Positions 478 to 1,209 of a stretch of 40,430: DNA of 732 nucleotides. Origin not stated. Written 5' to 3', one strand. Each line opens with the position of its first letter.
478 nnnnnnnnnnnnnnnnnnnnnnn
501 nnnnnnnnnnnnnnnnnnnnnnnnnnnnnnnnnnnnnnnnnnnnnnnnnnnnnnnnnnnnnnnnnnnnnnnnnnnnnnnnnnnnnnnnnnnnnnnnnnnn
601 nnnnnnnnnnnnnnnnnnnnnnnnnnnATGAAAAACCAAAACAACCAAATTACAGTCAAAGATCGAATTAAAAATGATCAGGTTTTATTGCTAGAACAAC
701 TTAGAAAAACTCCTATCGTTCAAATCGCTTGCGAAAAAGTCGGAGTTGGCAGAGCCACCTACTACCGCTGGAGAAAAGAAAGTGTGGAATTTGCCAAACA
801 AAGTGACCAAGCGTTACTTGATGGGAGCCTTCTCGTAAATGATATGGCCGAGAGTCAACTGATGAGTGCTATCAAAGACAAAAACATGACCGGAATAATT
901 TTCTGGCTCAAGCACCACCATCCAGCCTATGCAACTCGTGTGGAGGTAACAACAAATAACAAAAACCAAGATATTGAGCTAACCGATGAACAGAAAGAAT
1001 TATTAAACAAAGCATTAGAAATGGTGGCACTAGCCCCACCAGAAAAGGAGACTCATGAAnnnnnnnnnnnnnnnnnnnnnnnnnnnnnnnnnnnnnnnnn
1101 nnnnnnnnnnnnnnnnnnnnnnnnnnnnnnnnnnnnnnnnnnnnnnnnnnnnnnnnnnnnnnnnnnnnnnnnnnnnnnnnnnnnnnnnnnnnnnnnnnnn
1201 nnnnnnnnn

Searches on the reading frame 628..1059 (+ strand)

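Call 84: search_protein_families(library=pfam, proteins=[window:628-1059:+], max_evalue=0.001)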
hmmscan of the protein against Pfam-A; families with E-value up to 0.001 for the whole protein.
window:628-1059:+ (144 aa): 1 family
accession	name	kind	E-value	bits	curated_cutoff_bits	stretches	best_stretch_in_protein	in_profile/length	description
PF13022.12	HTH_Tnp_1_2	-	5.9e-05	23.6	27.9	1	2-61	2-58/122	Helix-turn-helix of insertion element transposase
